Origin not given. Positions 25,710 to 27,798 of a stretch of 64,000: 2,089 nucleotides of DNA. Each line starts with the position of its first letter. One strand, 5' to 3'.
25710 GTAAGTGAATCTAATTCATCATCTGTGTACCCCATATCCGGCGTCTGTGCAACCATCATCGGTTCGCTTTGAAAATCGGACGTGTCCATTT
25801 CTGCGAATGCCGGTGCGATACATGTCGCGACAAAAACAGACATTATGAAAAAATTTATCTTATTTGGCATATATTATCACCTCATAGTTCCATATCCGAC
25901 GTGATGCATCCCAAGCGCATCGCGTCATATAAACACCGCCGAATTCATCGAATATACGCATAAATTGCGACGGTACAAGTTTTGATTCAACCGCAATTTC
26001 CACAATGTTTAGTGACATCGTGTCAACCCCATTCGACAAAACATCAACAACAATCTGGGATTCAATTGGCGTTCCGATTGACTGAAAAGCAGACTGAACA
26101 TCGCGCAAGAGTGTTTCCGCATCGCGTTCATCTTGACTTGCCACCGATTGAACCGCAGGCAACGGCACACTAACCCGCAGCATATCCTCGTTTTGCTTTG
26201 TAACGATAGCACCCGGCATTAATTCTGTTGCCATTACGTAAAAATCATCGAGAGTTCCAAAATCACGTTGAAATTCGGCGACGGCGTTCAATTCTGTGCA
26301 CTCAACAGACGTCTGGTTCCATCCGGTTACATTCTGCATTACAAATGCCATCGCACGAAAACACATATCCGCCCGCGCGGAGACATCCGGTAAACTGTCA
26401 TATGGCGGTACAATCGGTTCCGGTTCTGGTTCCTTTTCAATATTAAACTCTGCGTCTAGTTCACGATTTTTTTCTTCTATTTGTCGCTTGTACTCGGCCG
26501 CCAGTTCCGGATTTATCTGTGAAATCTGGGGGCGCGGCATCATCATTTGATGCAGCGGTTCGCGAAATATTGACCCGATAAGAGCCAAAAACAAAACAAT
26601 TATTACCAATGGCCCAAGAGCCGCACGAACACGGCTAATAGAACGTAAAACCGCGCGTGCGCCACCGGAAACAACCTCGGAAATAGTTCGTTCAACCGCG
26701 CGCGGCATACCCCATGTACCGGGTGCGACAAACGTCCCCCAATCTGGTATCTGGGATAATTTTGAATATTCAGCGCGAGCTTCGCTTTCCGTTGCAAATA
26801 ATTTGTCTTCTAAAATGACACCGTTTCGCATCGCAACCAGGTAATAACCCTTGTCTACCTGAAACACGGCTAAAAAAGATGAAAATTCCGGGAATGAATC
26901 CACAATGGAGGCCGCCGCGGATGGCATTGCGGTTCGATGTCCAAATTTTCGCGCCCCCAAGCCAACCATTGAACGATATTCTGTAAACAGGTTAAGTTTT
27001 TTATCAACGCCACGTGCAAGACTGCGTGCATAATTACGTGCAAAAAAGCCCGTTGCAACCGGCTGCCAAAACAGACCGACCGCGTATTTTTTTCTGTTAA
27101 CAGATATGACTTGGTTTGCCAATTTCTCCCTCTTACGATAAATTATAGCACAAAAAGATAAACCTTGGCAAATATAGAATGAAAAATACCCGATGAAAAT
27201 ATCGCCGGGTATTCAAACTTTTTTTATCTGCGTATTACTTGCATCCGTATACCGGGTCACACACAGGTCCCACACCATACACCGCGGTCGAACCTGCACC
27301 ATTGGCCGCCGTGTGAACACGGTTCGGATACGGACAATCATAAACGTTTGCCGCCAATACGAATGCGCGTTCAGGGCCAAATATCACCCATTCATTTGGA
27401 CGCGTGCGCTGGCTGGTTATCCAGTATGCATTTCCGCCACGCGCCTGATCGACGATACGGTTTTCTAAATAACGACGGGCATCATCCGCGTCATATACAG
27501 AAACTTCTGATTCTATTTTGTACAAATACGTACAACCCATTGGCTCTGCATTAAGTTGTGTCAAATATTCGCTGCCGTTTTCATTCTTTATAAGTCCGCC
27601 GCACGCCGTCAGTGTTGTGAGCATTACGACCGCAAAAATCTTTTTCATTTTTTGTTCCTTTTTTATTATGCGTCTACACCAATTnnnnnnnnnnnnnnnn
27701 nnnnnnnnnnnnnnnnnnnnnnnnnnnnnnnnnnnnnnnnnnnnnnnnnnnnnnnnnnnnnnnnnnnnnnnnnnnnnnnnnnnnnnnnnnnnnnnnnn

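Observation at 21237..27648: Type IVb-pilus (R64 PilO/P/Q/R-like) assembly module without secretin, peptidase or canonical pilin, in a T4SS-bearing reduced alphaproteobacterial genome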

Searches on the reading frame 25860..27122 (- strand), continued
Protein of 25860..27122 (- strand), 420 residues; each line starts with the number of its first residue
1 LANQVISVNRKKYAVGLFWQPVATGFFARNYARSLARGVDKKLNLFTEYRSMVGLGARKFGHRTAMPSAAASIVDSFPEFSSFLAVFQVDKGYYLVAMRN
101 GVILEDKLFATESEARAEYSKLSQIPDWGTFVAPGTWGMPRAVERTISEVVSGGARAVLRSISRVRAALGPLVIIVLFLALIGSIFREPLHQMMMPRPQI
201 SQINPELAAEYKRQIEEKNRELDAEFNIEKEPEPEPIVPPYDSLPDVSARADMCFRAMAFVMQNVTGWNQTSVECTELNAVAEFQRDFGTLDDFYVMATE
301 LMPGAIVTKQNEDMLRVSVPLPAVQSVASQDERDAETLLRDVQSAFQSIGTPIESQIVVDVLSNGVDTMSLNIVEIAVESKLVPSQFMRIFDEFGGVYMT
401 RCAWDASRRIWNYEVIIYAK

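Call 57: list_cluster_members(proteins=[P0384, P0274, P0289, P0298, P0318, P0339, P0341, P0347, P0349, P0386])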
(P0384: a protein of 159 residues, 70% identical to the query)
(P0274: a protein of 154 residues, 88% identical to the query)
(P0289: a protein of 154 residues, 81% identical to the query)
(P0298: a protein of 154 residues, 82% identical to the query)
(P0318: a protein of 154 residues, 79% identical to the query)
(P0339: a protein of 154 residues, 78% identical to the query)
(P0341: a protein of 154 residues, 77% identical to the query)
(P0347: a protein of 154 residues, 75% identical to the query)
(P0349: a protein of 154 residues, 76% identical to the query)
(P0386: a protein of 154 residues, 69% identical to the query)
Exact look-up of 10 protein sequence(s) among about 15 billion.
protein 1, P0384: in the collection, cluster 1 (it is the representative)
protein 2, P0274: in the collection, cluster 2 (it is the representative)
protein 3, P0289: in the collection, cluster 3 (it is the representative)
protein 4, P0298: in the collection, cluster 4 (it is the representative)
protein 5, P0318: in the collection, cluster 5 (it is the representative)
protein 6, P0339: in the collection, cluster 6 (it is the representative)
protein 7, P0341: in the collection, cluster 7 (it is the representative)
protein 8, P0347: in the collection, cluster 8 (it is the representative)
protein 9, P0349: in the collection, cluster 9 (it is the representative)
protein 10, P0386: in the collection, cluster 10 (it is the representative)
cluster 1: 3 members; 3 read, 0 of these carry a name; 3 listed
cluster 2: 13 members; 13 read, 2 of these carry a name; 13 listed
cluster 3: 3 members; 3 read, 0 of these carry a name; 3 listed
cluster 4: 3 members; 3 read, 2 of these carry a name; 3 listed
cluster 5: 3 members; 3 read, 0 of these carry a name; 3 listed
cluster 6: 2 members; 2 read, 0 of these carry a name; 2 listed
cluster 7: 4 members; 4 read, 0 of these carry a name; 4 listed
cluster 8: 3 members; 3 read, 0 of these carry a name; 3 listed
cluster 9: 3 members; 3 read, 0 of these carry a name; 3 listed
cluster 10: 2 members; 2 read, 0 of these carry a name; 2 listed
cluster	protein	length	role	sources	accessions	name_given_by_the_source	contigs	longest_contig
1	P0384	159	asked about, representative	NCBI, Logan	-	-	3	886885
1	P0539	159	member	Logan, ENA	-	-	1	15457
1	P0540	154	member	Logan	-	-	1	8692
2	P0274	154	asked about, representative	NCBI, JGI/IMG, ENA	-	hypothetical protein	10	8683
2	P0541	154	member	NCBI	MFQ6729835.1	MAG: type II secretion system protein [Alphaproteobacteria bacterium]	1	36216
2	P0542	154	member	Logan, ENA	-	-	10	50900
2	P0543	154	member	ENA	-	-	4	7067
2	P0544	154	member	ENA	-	-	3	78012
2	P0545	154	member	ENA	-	-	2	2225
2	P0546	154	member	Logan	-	-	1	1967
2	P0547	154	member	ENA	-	-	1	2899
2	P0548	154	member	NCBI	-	-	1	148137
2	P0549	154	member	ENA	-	-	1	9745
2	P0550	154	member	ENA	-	-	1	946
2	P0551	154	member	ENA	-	-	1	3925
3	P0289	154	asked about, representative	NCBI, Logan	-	-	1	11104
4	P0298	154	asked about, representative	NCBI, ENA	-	-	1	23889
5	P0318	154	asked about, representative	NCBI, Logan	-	-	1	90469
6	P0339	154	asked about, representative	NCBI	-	-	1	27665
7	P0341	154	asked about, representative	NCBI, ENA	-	-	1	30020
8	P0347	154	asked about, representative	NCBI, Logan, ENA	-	-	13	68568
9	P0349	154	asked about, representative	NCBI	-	-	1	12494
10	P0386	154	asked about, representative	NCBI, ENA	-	-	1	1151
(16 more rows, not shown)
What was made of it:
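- Tried and rejected: Locating the pilin of the window's own strain through cluster membership of ten pilin clusters failed (call 57).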

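Call 59: search_protein_families(library=ncbifam, proteins=[L177:10001-11632:+, L177:9054-9968:+, L089:10016-10480:+, L069:7991-8449:+, L069:2002-3321:-, L069:3322-4533:-, L069:4514-5869:-], max_evalue=0.1)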
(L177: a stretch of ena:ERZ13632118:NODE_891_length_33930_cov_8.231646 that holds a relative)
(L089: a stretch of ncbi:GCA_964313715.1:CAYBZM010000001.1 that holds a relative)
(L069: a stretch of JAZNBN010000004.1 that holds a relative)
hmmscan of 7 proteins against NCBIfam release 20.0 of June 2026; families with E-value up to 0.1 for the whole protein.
L177:10001-11632:+ (543 aa): 5 families
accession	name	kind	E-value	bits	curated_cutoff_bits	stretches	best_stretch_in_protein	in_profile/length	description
TIGR02520.1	pilus_B_mal_scr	equivalog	9.6e-73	245.5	287.65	3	347-521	334-511/513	PilN family type IVB pilus formation outer membrane protein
TIGR02519.1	pilus_MshL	equivalog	7.4e-29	100.7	250.2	1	224-524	3-290/290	pilus (MSHA type) biogenesis protein MshL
TIGR02516.1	type_III_yscC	equivalog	1.1e-07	30.7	238.45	2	255-491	233-424/463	type III secretion system outer membrane ring subunit SctC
NF011873.0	PRK15346.1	equivalog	0.0016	17.2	524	2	99-167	38-102/499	EscC/YscC/HrcC family type III secretion system outer membrane ring protein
TIGR02497.1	yscI_hrpB_dom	equivalog_domain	0.026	14.4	23.45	0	127-145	12-30/39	type III secretion system inner rod subunit SctI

L177:9054-9968:+ (304 aa): 0 families

L089:10016-10480:+ (154 aa): 5 families
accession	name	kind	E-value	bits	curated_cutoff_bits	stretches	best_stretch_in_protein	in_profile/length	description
NF041013.1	T4P_ComGE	equivalog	5.2e-05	23.3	49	1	6-52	5-51/83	competence type IV pilus minor pilin ComGE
NF041775.1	typeIV_PilA_Myxo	equivalog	0.0063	16.5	400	1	5-73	11-79/214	type IV pilin protein PilA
NF006115.0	PRK08264.1-1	equivalog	0.011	15.2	454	1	1-69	117-184/237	SDR family oxidoreductase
TIGR01708.2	typeII_sec_gspH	equivalog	0.012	15.6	80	1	5-68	2-58/169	type II secretion system minor pseudopilin GspH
NF046020.1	HisKinCckABruc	equivalog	0.092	10.5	1000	1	5-52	49-97/868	cell cycle histidine kinase CckA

L069:7991-8449:+ (152 aa): 4 families
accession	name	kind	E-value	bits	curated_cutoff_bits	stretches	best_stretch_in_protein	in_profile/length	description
NF041013.1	T4P_ComGE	equivalog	0.014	15.5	49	1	6-74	5-73/83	competence type IV pilus minor pilin ComGE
TIGR01708.2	typeII_sec_gspH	equivalog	0.053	13.5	80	1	5-90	2-83/169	type II secretion system minor pseudopilin GspH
NF040881.1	PTS_reg_TmaR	equivalog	0.075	13.1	170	0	31-85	34-95/103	PTS system regulator TmaR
NF008570.0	PRK11522.1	equivalog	0.086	11.4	612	0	19-61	416-459/464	putrescine aminotransferase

L069:2002-3321:- (439 aa): 1 family
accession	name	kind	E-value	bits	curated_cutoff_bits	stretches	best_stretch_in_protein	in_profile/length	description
TIGR01951.1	nusB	equivalog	0.0063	16.8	88.35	1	52-100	51-100/131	transcription antitermination factor NusB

L069:3322-4533:- (403 aa): 1 family
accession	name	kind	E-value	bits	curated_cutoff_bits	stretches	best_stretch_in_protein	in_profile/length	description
TIGR01707.1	gspI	equivalog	0.0047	17.4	44.35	1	19-69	3-56/101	type II secretion system minor pseudopilin GspI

L069:4514-5869:- (451 aa): 2 families
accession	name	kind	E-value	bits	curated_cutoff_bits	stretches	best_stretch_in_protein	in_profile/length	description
NF007971.0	PRK10695.1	equivalog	0.01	14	824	1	161-267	513-621/875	YdbH family protein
NF041620.1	MXAN_5187_fam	hypoth_equivalog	0.032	13.9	200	1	7-63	3-62/601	MXAN_5187 family protein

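Call 60: search_protein_families(library=pfam, proteins=[L177:10001-11632:+, L177:9054-9968:+, L089:10016-10480:+, L069:7991-8449:+, L069:2002-3321:-, L069:3322-4533:-, L069:4514-5869:-], max_evalue=0.1)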
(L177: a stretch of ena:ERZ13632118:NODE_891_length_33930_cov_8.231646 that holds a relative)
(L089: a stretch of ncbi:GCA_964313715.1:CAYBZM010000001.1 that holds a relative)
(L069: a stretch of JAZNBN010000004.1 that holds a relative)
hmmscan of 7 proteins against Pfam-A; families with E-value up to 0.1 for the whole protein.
L177:10001-11632:+ (543 aa): 1 family
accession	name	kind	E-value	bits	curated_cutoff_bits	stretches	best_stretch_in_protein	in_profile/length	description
PF00263.26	Secretin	-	3.4e-14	53.2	27.5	1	358-524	1-168/169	Bacterial type II and III secretion system protein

L177:9054-9968:+ (304 aa): 2 families
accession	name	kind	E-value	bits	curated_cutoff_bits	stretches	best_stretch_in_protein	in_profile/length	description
PF10671.14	TcpQ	-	7.3e-18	64.9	27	1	223-300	1-78/80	Toxin co-regulated pilus biosynthesis protein Q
PF24554.1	DUF7603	-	0.015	16.5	27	1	176-241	21-84/110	Domain of unknown function (DUF7603)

L089:10016-10480:+ (154 aa): 2 families
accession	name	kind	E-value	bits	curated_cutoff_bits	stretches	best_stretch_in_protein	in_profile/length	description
PF07963.17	N_methyl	-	0.021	14.9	21.2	1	1-26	1-26/27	Prokaryotic N-terminal methylation motif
PF02605.20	PsaL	-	0.082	13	25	0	10-76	71-136/150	Photosystem I reaction centre subunit XI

L069:7991-8449:+ (152 aa): 3 families
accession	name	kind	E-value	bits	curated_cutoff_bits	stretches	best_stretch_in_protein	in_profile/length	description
PF07963.17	N_methyl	-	0.0083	16.1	21.2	1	1-27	1-27/27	Prokaryotic N-terminal methylation motif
PF16229.10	DUF4888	-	0.029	14.8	25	1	45-112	8-71/141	Domain of unknown function (DUF4888)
PF08805.16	PilS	-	0.034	14.6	22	0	41-80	6-45/138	PilS N terminal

L069:2002-3321:- (439 aa): 0 families

L069:3322-4533:- (403 aa): 0 families

L069:4514-5869:- (451 aa): 0 families
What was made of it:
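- On Type IVb pilus, R64 thin-pilus / Tfp7 variant: PF08805 scores only 14.6 bits, below 22 (call 60).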

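Call 79: predict_structure(alignment_id=A4)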
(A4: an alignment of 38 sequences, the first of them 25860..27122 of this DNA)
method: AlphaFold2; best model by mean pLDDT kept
length: 420 residues; sequences in the alignment: 38
mean_pLDDT: 73.4   pTM: 0.45
mean pLDDT of the five models: 73.4, 73.2, 70.0, 69.2, 66.0
residues with pLDDT >= 90: 115; 70-90: 160; 50-70: 63; < 50: 82
segments of 3 or more residues with pLDDT < 50: 1-25, 27-67, 153-164
pLDDT, mean of each block of 10 residues (from residue 1): 34 32 43 42 32 36 44 70 81 80 74 88 80 72 55 40 50 83 73 55 61 76 64 78 89 93 89 91 92 88 89 92 89 94 92 93 85 94 92 92 90 94
secondary structure, 60 per line:
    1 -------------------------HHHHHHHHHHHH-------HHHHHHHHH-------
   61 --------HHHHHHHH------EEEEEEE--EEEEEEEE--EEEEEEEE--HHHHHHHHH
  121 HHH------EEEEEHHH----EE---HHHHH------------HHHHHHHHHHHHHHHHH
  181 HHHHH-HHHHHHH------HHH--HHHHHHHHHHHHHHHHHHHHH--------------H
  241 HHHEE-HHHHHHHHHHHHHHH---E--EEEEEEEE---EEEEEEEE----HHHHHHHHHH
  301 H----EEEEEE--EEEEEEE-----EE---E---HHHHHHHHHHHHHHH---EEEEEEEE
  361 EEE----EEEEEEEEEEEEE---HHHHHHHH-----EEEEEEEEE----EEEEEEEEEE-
elements in order: H26-37 H45-53 H69-76 E83-89 E92-99 E102-109 H112-123 E130-134 H147-151 H164-185 H187-193 H205-225 H240-243 H247-261 E268-275 E279-286 H291-301 E306-311 E314-320 H335-349 E353-363 E368-380 H384-391 E397-405 E410-419

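Call 88: fold_search(model_id=the predicted structure, library=pdb)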
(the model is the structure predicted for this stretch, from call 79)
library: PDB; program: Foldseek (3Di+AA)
matches with E <= 10: 987; with E <= 0.001: 0
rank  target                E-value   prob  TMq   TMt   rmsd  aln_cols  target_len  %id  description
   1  5v0q_A                8.2e-03  0.30  0.10  0.14  20.8       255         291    7  Original engineered variant of I-OnuI meganuclease targeting the HIV integrase gene; harbors 49 point mutations relati (released 2017-09-27)
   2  5t2h_A                2.1e-02  0.25  0.10  0.13  19.7       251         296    6  Engineered variant of I-OnuI meganuclease targeting the Human TCRa gene; harbors 43 point mutations relative to wild-t (released 2017-05-03)
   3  5t8d_A                3.3e-02  0.21  0.10  0.14  20.8       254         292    6  Engineered variant of I-OnuI meganuclease targeting the HIV integrase gene; harbors 47 point mutations relative to wil (released 2017-05-03)
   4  4xrt_A                3.5e-02  0.06  0.07  0.08  21.7       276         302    8  Crystal structure of the di-domain ARO/CYC StfQ from the steffimycin biosynthetic pathway (released 2015-12-02)
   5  9xy9_A                4.6e-02  0.25  0.11  0.15  20.4       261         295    7  One of a series of engineered variants of I-OnuI meganuclease targeting altered DNA target sequence (released 2025-09-10)
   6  6uwj_A                4.9e-02  0.30  0.12  0.16  19.8       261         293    6  Intermediate engineered variant of I-OnuI meganuclease with improved thermostability and partially altered specificity (released 2019-12-18)
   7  5e5o_A                5.8e-02  0.21  0.11  0.15  20.4       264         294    7  I-SmaMI bound to uncleaved DNA target in the presence of Calcium ions (released 2016-01-13)
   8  6uw0_B                6.5e-02  0.23  0.11  0.15  20.2       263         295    7  Engineered variant of I-OnuI meganuclease with improved thermostability and fully altered specificity targeting choler (released 2019-12-18)
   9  4z1z_A                8.1e-02  0.15  0.10  0.14  20.1       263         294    8  Crystal Structure of Meganuclease I-SmaMI Bound to Uncleaveable DNA with a TTCT Central Four (released 2016-03-30)
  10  9xy8_A                1.0e-01  0.11  0.10  0.13  20.8       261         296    6  One of a series of engineered variants of I-OnuI meganuclease targeting altered DNA target sequence (released 2025-09-10)
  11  6bdb_A                1.1e-01  0.20  0.11  0.16  21.0       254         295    6  I-OnuI K227Y, D236A bound to A3G substrate (pre-cleavage complex) (released 2018-10-24)
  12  4z1z_B                1.1e-01  0.18  0.11  0.15  19.6       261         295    8  Crystal Structure of Meganuclease I-SmaMI Bound to Uncleaveable DNA with a TTCT Central Four (released 2016-03-30)
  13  5e5s_A                1.1e-01  0.15  0.11  0.14  20.7       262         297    8  I-SmaMI K103A mutant (released 2016-01-13)
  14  6uvw_D                1.1e-01  0.20  0.11  0.15  20.1       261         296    6  Engineered variant of I-OnuI meganuclease with improved thermostability (released 2019-12-18)
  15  6uvw_A                1.1e-01  0.15  0.11  0.15  20.1       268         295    5  Engineered variant of I-OnuI meganuclease with improved thermostability (released 2019-12-18)
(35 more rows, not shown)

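Call 90: search_solved_structures(query=A1, max_evalue=1, show_alignments=1)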
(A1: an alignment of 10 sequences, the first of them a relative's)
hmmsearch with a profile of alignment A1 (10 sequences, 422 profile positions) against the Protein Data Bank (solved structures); distinct sequences matched with E-value up to 1: 4.
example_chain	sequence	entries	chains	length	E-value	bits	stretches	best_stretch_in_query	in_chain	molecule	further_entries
3vhj_A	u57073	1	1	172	4.1e-06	29.2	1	6-141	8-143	BfpC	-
4byz_A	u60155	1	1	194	0.00024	23.3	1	2-111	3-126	TYPE IV PILUS BIOSYNTHESIS PROTEIN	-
4bz0_A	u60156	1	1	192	0.0004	22.6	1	2-111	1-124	PUTATIVE TYPE IV PILUS BIOSYNTHESIS PROTEIN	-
7cu3_B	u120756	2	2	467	0.47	12.5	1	166-246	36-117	Transmembrane protein FAM155A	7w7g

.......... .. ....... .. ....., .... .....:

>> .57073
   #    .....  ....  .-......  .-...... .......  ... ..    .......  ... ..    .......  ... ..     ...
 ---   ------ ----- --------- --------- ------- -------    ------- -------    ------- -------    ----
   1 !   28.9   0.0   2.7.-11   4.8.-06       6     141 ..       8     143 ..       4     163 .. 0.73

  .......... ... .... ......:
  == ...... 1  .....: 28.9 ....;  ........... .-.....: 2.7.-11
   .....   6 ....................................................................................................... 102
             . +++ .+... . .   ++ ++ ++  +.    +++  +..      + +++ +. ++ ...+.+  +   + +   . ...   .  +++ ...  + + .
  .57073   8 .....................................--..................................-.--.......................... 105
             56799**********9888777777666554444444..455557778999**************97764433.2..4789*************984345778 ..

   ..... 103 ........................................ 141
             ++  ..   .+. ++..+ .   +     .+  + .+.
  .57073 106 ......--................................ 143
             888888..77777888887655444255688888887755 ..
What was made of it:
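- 25860..27122 (-): pilO2: bitopic alignment protein. It has a cytoplasmic actin-like PilO2/BfpC-type domain, one TM segment and a periplasmic GspL/GspM/PilO-like ferredoxin-fold domain. A family profile hits BfpC (3vhj, E 4e-6) and PilO2Bp (4byz, E 2e-4) (call 90).
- On Type IVb pilus, R64 thin-pilus / Tfp7 variant: A family profile hits BfpC and PilO2Bp (call 90).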

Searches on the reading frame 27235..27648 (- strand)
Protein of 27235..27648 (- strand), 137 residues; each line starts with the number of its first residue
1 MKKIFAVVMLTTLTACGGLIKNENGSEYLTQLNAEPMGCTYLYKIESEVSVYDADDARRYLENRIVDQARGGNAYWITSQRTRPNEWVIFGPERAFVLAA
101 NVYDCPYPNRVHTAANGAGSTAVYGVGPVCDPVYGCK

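Call 3: search_protein_families(library=pfam, proteins=[window:27235-27648:-], max_evalue=1)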
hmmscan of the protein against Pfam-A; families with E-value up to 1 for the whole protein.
window:27235-27648:- (137 aa): 1 family
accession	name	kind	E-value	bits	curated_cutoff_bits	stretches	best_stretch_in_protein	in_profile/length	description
PF13978.11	DUF4223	-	0.025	14.9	27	1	4-24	8-28/54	Protein of unknown function (DUF4223)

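Call 4: search_protein_families(library=ncbifam, proteins=[window:27235-27648:-], max_evalue=1)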
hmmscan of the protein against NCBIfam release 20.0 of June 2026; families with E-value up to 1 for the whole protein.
window:27235-27648:- (137 aa): 1 family
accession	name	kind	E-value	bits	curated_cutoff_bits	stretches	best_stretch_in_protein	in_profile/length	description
TIGR03736.1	PRTRC_ThiF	hypoth_equivalog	0.02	14.2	144.75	1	46-108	108-169/245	PRTRC system ThiF family protein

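Call 24: search_solved_structures(query=window:27235-27648:-, max_evalue=10)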
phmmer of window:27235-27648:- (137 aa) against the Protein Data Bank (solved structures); distinct sequences matched with E-value up to 10: 1.
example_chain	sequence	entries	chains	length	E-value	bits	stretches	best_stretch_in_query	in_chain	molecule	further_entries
7c7d_A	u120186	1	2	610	1.2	12.4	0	61-120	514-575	alpha-1,3-glucanase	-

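Call 65: search_protein_families(library=pfam, alignment_id=A3, max_evalue=1)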
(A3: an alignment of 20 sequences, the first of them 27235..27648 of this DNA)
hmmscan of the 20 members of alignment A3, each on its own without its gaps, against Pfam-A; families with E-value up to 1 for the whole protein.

A. member 1, window:27235-27648:- (137 aa): 1 family
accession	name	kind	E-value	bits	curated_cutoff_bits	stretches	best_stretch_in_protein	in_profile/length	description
PF13978.11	DUF4223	-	0.025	14.9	27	1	4-24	8-28/54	Protein of unknown function (DUF4223)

B. families by the number of members that match (of 20 scanned): 11 families
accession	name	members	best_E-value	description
PF13978.11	DUF4223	6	0.0033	Protein of unknown function (DUF4223)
PF08139.17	LPAM_1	4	0.023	Prokaryotic membrane lipoprotein lipid attachment site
PF09644.15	Mg296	1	0.041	Mg296 protein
PF13523.12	Acetyltransf_8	1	0.042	Acetyltransferase (GNAT) domain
PF19229.4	DUF5882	1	0.054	Family of unknown function (DUF5882)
PF21514.3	FimA-like_C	1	0.11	FimA-like major fimbrial subunit protein, C-terminal domain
PF24939.1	DUF7756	1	0.13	Domain of unknown function (DUF7756)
PF20101.4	DUF6491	1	0.15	Family of unknown function (DUF6491)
PF20205.3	DUF6567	1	0.16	Family of unknown function (DUF6567)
PF23043.1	SH3-B_UBE2O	1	0.21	UBE2O, SH3-B domain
PF13627.12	LptM_cons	1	0.51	LPS-assembly lipoprotein LptM, conserved region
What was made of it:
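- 27235..27648 (-): 137-aa lipoprotein with two invariant Cys. It is a conserved neighbour between lpxC and pilO2. Whether it belongs to the pilus machine is unproven. No Pfam, NCBIfam or PDB match (calls 3, 4, 24, 65).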

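Call 72: predict_structure(protein=window:27235-27648:-)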
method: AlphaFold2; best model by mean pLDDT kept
length: 137 residues; sequences in the alignment: 1
mean_pLDDT: 39.9   pTM: 0.38
mean pLDDT of the five models: 39.9, 38.9, 34.1, 31.7, 28.8
residues with pLDDT >= 90: 0; 70-90: 0; 50-70: 24; < 50: 113
segments of 3 or more residues with pLDDT < 50: 1-7, 11-49, 68-89, 91-94, 99-137
pLDDT, mean of each block of 10 residues (from residue 1): 47 40 36 36 45 55 48 38 42 46 33 28 32 29
secondary structure, 60 per line:
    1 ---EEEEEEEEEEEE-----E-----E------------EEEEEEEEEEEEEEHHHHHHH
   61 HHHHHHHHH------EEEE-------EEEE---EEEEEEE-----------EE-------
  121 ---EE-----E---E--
elements in order: E4-15 E40-53 H54-69 E76-79 E87-90 E94-100
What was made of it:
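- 27235..27648 (-): The AF2 single-sequence model is unusable at pLDDT 40 (call 72).
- Tried and rejected: The AF2 single-sequence model was unusable at pLDDT 40 (call 72).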
